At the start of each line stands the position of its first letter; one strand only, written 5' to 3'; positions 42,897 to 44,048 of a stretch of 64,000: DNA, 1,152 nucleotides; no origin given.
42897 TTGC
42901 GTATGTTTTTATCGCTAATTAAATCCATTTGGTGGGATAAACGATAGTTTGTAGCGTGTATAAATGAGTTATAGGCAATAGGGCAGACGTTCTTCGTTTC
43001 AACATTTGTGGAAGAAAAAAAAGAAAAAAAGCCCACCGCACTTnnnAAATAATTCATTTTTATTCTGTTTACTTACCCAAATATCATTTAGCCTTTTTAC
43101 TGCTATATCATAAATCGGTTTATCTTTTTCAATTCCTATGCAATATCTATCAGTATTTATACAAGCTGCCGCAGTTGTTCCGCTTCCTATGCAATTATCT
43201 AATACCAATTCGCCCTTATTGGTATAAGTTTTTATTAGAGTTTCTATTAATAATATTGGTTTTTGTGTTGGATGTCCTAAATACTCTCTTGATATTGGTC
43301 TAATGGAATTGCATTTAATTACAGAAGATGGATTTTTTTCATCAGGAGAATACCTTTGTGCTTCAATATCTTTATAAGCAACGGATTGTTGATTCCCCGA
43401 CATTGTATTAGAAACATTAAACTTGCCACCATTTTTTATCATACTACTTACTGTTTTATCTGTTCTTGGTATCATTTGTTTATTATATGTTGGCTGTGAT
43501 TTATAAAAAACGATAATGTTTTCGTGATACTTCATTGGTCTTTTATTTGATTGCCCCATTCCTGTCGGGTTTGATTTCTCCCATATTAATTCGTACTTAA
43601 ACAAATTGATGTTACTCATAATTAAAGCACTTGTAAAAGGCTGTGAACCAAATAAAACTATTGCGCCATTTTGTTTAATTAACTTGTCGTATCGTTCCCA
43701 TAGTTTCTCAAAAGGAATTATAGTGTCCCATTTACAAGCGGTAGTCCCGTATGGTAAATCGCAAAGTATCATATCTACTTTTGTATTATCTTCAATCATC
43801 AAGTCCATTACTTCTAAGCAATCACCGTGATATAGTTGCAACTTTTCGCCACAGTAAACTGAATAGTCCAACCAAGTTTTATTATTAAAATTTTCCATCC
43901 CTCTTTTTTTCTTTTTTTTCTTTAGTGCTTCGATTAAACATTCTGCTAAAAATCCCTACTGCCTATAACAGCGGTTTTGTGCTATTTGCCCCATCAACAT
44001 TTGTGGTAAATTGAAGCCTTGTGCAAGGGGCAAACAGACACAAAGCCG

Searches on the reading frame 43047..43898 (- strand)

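Call 100: search_protein_families(library=pfam, proteins=[window:43047-43898:-], max_evalue=0.001)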
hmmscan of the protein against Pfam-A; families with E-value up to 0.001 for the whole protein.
window:43047-43898:- (284 aa): 1 family
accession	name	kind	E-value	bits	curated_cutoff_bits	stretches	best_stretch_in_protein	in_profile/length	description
PF01555.25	N6_N4_Mtase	-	1e-31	111.1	26.7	1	41-268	1-221/221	DNA methylase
